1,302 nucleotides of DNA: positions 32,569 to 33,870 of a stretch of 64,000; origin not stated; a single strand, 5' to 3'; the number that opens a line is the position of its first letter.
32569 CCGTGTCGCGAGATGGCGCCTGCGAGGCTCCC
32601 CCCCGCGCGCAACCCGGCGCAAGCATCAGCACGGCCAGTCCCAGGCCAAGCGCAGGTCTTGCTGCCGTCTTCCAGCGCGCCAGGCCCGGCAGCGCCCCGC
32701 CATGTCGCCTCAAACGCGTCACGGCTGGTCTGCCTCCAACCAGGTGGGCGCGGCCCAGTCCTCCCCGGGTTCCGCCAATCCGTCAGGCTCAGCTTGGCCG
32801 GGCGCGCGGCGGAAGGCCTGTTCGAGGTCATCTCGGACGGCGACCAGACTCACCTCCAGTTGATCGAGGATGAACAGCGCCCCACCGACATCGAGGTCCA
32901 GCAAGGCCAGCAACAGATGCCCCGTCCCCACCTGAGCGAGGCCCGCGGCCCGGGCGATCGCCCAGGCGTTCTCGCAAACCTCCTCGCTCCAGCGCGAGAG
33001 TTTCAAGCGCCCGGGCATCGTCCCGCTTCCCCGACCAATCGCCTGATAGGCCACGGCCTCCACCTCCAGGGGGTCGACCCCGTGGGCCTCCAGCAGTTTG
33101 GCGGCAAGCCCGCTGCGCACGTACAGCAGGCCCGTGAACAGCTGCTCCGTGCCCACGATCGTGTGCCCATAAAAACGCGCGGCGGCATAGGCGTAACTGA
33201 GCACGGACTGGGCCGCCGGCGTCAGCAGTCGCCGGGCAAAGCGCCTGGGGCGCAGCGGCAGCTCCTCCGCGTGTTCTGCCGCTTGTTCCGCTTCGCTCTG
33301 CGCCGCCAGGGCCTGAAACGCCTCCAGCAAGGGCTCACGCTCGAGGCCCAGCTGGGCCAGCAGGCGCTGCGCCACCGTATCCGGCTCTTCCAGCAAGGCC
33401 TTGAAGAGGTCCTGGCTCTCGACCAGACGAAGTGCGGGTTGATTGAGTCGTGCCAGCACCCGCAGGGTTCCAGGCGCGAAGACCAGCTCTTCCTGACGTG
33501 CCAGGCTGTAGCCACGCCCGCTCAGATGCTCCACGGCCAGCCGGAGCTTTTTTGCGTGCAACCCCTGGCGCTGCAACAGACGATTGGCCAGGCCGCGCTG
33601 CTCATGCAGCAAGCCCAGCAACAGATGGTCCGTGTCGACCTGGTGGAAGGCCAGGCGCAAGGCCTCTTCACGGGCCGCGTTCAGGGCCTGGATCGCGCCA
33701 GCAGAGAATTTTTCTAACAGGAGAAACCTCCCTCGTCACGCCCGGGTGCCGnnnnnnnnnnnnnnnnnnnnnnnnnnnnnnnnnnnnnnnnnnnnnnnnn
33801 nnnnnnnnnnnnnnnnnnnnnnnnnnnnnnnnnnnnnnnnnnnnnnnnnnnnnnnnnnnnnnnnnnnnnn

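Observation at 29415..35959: Five-gene operon linking a PhoB/PhoR-like system to a Clp-N protein, a peptide-binding protein and a secreted cyanophycinase-like enzyme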

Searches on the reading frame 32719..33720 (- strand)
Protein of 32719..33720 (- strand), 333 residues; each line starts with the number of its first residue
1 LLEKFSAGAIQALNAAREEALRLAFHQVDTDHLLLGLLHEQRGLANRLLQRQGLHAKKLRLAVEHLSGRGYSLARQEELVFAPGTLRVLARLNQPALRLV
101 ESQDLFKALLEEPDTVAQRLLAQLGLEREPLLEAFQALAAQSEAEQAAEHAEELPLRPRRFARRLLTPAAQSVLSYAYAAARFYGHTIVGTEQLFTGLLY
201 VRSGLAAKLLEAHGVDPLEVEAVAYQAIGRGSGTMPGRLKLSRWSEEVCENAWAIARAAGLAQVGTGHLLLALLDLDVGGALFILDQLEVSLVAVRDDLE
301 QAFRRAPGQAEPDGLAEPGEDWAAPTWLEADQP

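Call 3: search_protein_families(library=pfam, proteins=[window:32719-33660:-], max_evalue=0.01)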
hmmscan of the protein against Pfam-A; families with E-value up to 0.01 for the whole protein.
window:32719-33660:- (313 aa): 1 family
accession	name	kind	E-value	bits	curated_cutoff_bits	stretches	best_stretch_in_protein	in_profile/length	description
PF02861.25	Clp_N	-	1e-25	90.1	20.7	3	7-46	12-51/53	Clp amino terminal domain, pathogenicity island component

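Call 4: search_protein_families(library=ncbifam, proteins=[window:32719-33660:-], max_evalue=0.01)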
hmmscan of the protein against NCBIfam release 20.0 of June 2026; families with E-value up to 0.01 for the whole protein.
window:32719-33660:- (313 aa): 5 families
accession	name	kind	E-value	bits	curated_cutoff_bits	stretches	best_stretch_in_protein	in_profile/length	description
NF033606.1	heat_AAA_ClpK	exception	1e-12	46.8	1900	2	3-59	203-259/949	heat shock survival AAA family ATPase ClpK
TIGR03346.1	chaperone_ClpB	equivalog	1.2e-11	43.7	1232.1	2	6-130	22-150/853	ATP-dependent chaperone ClpB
TIGR03345.1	VI_ClpV1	equivalog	3.3e-08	32.3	884.95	1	147-257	2-113/852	type VI secretion system ATPase TssH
NF033607.0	disagg_AAA_ClpG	exception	3.8e-08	31.7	1900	1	78-212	110-230/932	AAA family protein disaggregase ClpG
TIGR02639.1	ClpA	equivalog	0.0012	17.1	993.15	0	8-130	24-151/734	ATP-dependent Clp protease ATP-binding subunit ClpA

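Call 19: search_solved_structures(query=window:32719-33720:-, max_evalue=0.01)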
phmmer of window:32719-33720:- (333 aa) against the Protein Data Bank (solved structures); distinct sequences matched with E-value up to 0.01: 38.
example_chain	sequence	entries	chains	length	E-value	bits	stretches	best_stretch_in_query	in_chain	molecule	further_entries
5gui_A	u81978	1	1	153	1.1e-18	71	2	2-89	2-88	Chaperone protein ClpC1, chloroplastic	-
8otk_A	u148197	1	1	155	7.7e-17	65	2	4-75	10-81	ATP-dependent Clp protease ATP-binding subunit ClpC / Negative regulator of tic competence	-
2y1r_A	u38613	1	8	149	1e-16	64.6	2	4-75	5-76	NEGATIVE REGULATOR OF GENETIC COMPETENCE CLPC/MECB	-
5hbn_A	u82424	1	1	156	1.1e-16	64.5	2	4-75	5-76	Negative regulator of genetic competence ClpC/MecB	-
2k77_A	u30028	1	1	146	1.2e-16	64.4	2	4-75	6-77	Negative regulator of genetic competence clpC/mecB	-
4p15_A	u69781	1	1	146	1.2e-16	64.4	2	4-72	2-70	Bacillus lehensis ClpC N-terminal domain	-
8b3s_Z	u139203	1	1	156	1.2e-16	64.3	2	4-75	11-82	ATP-dependent Clp protease ATP-binding subunit ClpC / Negative regulator of tic competence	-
2y1q_A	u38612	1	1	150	6.5e-16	62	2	4-75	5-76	NEGATIVE REGULATOR OF GENETIC COMPETENCE CLPC/MECB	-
3pxg_A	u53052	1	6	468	2.8e-15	59.9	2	4-75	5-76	Negative regulator of genetic competence ClpC/MecB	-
3pxi_A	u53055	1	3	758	1.1e-14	58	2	4-75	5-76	Negative regulator of genetic competence ClpC/MecB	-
3j3t_A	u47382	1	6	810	1.3e-14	57.7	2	4-75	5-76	Negative regulator of genetic competence ClpC/MecB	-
3j3r_A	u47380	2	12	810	1.3e-14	57.7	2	4-75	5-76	Negative regulator of genetic competence ClpC/MecB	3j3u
3j3s_A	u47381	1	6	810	1.3e-14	57.7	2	4-75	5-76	Negative regulator of genetic competence ClpC/MecB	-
7abr_A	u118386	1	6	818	1.3e-14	57.7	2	4-75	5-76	Negative regulator of genetic competence ClpC/MecB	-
6cn8_A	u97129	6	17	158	9.5e-14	54.9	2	2-89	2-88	ATP-dependent Clp protease ATP-binding subunit ClpC1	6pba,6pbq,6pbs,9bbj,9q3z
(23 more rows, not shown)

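Call 40: find_homologous_proteins(query=window:32719-33720:-, max_evalue=0.00001)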
Query window:32719-33720:- (333 aa): 54 proteins with E <= 0.00001 among 8000 candidates.
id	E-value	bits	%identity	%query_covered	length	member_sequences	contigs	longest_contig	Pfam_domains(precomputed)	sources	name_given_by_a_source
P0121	1.9e-194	663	100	94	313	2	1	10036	PF02861.26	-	-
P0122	6.8e-123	428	71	90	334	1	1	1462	PF02861.26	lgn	-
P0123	9.4e-123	428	68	96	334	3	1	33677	PF02861.26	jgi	jgi:ATP-dependent Clp protease ATP-binding subunit ClpA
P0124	1.6e-120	420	67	94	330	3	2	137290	PF02861.26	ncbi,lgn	-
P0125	5.3e-120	419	67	94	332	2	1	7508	PF02861.26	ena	-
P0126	6.0e-120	419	66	96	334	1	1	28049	PF02861.26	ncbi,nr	ncbi:MAG: Clp protease N-terminal domain-containing protein [Candidatus Sericytochromatia bacterium]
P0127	1.4e-119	417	67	94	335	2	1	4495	PF02861.26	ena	-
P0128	1.1e-114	401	63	94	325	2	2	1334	PF02861.26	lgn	-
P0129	6.7e-113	395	64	95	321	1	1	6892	PF02861.26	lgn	-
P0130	2.5e-112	394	63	94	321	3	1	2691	PF02861.26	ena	-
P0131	2.5e-110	387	62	95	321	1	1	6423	PF02861.26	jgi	jgi:ATP-dependent Clp protease ATP-binding subunit ClpA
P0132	2.0e-109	384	62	95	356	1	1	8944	PF02861.26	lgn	-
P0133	7.4e-109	382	62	95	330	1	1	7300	PF02861.26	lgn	-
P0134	1.6e-108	381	63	94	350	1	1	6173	PF02861.26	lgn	-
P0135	2.7e-108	380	62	92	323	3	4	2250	PF02861.26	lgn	-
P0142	1.9e-102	361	58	94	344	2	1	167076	PF02861.26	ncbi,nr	ncbi:MAG: Clp protease N-terminal domain-containing protein [Candidatus Sericytochromatia bacterium]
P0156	3.4e-77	278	50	97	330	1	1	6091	PF02861.26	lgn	-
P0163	1.7e-60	223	44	94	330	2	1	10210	PF02861.26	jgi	jgi:ATP-dependent Clp protease ATP-binding subunit ClpA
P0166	1.1e-53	201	44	97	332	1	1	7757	PF02861.26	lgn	-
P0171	2.8e-13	68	28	90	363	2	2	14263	PF02861.26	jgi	jgi:ATP-dependent Clp protease ATP-binding subunit ClpA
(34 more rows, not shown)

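Call 41: find_encoding_contigs(protein=P0142, flank=8000, max_places=1)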
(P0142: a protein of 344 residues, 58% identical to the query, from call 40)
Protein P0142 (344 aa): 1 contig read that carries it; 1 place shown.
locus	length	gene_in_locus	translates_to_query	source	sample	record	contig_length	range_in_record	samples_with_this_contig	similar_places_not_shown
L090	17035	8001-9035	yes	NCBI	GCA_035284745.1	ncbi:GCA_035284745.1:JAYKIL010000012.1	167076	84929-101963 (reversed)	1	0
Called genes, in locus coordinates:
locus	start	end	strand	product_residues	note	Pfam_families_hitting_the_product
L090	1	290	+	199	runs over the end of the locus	-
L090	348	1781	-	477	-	PF09445:Methyltransf_15 (faint), PF05958:tRNA_U5-meth_tr, PF13649:Methyltransf_25 (faint), PF03602:Cons_hypoth95 (weak), PF13847:Methyltransf_31 (faint)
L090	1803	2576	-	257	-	PF03009:GDPD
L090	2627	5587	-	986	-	PF13485:Peptidase_MA_2, PF07676:PD40 (faint), PF26549:Tricorn_N, PF00930:DPPIV_N (faint), PF26550:Tricorn_2nd, PF01103:Omp85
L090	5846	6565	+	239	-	PF00072:Response_reg, PF00486:Trans_reg_C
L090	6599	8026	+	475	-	PF00512:HisKA, PF13581:HATPase_c_2 (faint), PF02518:HATPase_c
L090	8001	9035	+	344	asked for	PF02861:Clp_N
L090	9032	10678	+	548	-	PF00496:SBP_bac_5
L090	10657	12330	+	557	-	PF03575:Peptidase_S51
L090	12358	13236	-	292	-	PF00590:TP_methylase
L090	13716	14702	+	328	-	-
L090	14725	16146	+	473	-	PF13620:CarboxypepD_reg (weak), PF17802:SpaA (faint), PF13620:CarboxypepD_reg, PF13715:CarbopepD_reg_2, PF01436:NHL (faint)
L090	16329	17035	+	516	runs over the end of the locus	PF00128:Alpha-amylase, PF16657:Malt_amylase_C (faint)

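Call 42: find_encoding_contigs(protein=P0163, flank=8000, max_places=1)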
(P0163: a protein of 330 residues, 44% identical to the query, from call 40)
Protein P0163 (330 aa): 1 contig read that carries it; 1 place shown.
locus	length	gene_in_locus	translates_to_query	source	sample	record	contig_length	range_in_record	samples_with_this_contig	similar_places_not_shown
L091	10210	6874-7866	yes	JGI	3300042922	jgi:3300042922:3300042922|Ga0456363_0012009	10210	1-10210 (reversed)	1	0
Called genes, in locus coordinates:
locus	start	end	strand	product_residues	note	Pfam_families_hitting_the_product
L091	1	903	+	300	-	?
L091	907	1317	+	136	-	PF02823:ATP-synt_DE_N, PF00401:ATP-synt_DE (weak)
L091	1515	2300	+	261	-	PF01476:LysM, PF00182:Glyco_hydro_19 (weak)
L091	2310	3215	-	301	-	-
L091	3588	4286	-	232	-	-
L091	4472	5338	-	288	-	-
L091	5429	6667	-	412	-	PF00246:Peptidase_M14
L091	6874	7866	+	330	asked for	PF02861:Clp_N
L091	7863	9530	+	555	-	PF08448:PAS_4 (weak), PF00512:HisKA, PF02518:HATPase_c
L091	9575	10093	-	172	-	-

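Call 43: find_encoding_contigs(protein=P0171, flank=8000, max_places=1)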
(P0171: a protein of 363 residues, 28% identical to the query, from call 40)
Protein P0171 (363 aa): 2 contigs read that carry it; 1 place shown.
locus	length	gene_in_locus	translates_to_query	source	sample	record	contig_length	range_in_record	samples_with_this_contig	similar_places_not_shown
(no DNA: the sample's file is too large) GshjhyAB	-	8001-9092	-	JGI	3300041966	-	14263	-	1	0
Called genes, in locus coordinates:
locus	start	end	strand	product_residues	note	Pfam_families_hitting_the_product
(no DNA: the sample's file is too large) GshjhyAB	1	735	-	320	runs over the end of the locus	?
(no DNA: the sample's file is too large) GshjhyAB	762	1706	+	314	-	PF00480:ROK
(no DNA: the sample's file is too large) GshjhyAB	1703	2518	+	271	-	PF00590:TP_methylase, PF23016:RsmI_C (weak)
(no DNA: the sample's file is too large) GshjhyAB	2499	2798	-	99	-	PF04014:MazE_antitoxin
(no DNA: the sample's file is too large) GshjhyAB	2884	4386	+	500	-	PF00133:tRNA-synt_1, PF01406:tRNA-synt_1e (weak), PF09334:tRNA-synt_1g, PF00133:tRNA-synt_1, PF19303:Anticodon_3 (weak)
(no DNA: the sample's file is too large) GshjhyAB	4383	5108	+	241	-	PF01026:TatD_DNase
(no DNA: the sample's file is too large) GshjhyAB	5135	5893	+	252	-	PF00398:RrnaAD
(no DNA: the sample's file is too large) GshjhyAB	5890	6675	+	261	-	PF00288:GHMP_kinases_N, PF08544:GHMP_kinases_C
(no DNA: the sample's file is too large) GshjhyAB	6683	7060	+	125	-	-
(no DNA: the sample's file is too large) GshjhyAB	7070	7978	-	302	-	PF00248:Aldo_ket_red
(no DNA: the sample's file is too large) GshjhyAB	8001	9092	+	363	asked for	PF02861:Clp_N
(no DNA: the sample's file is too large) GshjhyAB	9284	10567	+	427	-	PF00483:NTP_transferase, PF01128:IspD (weak), PF12804:NTP_transf_3, PF00132:Hexapep (faint), PF25087:GMPPB_C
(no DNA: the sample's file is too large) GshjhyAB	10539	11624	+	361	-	PF13793:Pribosyltran_N, PF00156:Pribosyltran, PF14572:Pribosyl_synth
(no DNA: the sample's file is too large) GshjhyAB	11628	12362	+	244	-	PF01386:Ribosomal_L25p, PF14693:Ribosomal_TL5_C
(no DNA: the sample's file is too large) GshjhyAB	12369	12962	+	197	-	PF01195:Pept_tRNA_hydro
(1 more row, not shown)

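Call 45: search_protein_families(library=ncbifam, proteins=[L091:5429-6667:-, L091:7863-9530:+], max_evalue=0.00001)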
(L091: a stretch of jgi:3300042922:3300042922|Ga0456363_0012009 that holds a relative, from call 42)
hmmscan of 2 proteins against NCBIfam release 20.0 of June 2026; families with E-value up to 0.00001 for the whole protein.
L091:5429-6667:- (412 aa): 0 families

L091:7863-9530:+ (555 aa): 77 families (the best 25 are shown)
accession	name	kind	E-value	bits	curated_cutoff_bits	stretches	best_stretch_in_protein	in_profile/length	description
NF046044.1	PnpS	equivalog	1.3e-66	225.2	400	1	315-544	162-389/390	two-component system histidine kinase PnpS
NF047874.1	MASE3_PAS_HK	subfamily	2.5e-61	208.3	560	1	306-543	381-622/655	MASE3 domain-containing sensor histidine kinase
TIGR02966.1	phoR_proteo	equivalog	2.8e-58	197.5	334.2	1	314-543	105-332/333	phosphate regulon sensor histidine kinase PhoR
NF033092.0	HK_WalK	equivalog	1.4e-57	195.6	725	1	315-544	364-592/594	cell wall metabolism sensor histidine kinase WalK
NF038297.2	hybrid_HK_HrmK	equivalog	3.3e-56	191.2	725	1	301-544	213-455/607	hybrid histidine kinase/response regulator HrmK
TIGR02956.1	TMAO_torS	equivalog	2.1e-54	185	676.5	1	300-544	441-680/967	TMAO reductase system sensor histidine kinase/response regulator TorS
NF011874.0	PRK15347.1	equivalog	5.9e-53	180.1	852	1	287-544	362-612/921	two component system sensor kinase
NF008318.0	PRK11107.1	equivalog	1.2e-52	179.1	890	1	308-544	278-516/920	two-component sensor histidine kinase BarA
NF041947.1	LuxQ_Vibrio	equivalog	1.5e-51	175.3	1200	1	310-542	459-692/843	quorum-sensing autoinducer 2 sensor kinase/phosphatase LuxQ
NF008302.0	PRK11091.1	equivalog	1.1e-45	156.1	838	1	313-544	273-503/779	aerobic respiration two-component sensor histidine kinase ArcB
NF045911.1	TCSHisKinNblS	equivalog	5.9e-42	143.8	1000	1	290-543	363-617/621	two-component system sensor histidine kinase NblS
NF041210.1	his_kin_PieS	equivalog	2e-41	142.5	850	1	285-544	212-468/474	two component system sensor histidine kinase PieS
NF045901.1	HisKinLetSLeg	equivalog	2.2e-41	141.8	1650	1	302-541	272-513/906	two-component system sensor histidine kinase LetS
NF047465.1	hybrid_HK_LvrA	exception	8.6e-41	139.8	1200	1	298-542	177-418/819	hybrid histidine kinase/response regulator LvrA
NF045595.1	HK_scytonemin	equivalog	2.2e-40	138.7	865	1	295-543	389-632/637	scytonemin biosynthesis sensor histidine kinase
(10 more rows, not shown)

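Call 51: find_encoding_contigs(protein=P0166, flank=8000, max_places=1)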
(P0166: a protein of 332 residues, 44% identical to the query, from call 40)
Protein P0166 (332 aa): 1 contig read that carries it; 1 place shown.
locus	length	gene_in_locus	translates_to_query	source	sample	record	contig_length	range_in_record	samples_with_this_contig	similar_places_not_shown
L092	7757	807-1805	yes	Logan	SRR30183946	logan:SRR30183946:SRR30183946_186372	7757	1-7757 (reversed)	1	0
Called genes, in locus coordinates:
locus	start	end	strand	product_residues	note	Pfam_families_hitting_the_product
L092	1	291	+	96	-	?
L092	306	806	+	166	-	-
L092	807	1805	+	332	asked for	PF02861:Clp_N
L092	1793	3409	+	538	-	PF00496:SBP_bac_5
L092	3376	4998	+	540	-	PF03575:Peptidase_S51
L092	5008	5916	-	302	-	PF00590:TP_methylase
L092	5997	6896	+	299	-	PF02666:PS_Dcarbxylase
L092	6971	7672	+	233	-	PF04012:PspA_IM30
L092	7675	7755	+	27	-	?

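Call 52: find_encoding_contigs(protein=P0156, flank=8000, max_places=1)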
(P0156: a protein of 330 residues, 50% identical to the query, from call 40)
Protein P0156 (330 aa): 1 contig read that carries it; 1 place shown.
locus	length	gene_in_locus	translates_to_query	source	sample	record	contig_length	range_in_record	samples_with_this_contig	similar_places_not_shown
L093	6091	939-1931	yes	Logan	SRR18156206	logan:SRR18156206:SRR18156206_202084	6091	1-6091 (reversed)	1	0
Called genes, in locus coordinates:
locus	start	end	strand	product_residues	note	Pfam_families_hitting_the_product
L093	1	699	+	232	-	?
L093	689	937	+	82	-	-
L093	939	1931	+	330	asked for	PF02861:Clp_N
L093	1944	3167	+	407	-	PF01773:Nucleos_tra2_N, PF07670:Gate, PF07662:Nucleos_tra2_C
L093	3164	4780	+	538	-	PF00496:SBP_bac_5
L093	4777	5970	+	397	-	PF03575:Peptidase_S51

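Call 55: search_protein_families(library=pfam, proteins=[L093:1944-3167:+], max_evalue=0.0001)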
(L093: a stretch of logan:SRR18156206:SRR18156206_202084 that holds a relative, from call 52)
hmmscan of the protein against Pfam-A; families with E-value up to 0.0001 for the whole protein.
L093:1944-3167:+ (407 aa): 3 families
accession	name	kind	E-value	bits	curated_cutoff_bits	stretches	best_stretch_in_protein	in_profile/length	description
PF07662.18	Nucleos_tra2_C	-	6.8e-76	255.1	32.3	1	196-404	1-213/213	Na+ dependent nucleoside transporter C-terminus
PF01773.25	Nucleos_tra2_N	-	1.4e-24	86.9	27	1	8-81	1-74/74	Na+ dependent nucleoside transporter N-terminus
PF07670.19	Gate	-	4.3e-18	66.1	29.6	1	93-190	1-100/104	Nucleoside recognition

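Call 86: search_protein_families(library=pfam, proteins=[L090:2627-5587:-], max_evalue=1)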
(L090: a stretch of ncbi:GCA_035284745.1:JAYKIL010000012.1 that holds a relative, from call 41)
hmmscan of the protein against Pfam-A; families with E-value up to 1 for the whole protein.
L090:2627-5587:- (986 aa): 9 families
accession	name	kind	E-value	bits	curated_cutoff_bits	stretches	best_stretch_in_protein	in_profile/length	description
PF07676.18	PD40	-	3.8e-13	49.4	20.9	2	488-515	9-37/38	WD40-like Beta Propeller Repeat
PF13485.12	Peptidase_MA_2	-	6.8e-12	46.1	32.4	1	120-263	65-199/201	Peptidase MA superfamily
PF01103.29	Omp85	-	4.2e-08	33.5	24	1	665-960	6-296/325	Omp85 superfamily domain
PF00930.27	DPPIV_N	-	1.6e-05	24.3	22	1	350-529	104-277/354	Dipeptidyl peptidase IV (DPP IV) N-terminal region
PF25174.1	Beta-prop_THOC3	-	4.6e-05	23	305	1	388-458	82-147/272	THOC3 beta-propeller domain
PF08662.17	eIF2A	-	0.00078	19.8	20.5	1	334-427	46-133/194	Eukaryotic translation initiation factor eIF2A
PF01752.23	Peptidase_M9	-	0.01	15.6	26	1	127-251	164-281/289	Collagenase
PF25460.1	Beta-prop_Aladin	-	0.013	15.1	171.1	1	346-508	17-174/340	Aladin seven-bladed propeller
PF24817.1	WD40_WDHD1_1st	-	0.28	10.7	109.9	1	348-415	224-286/291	WDHD1 first WD40 domain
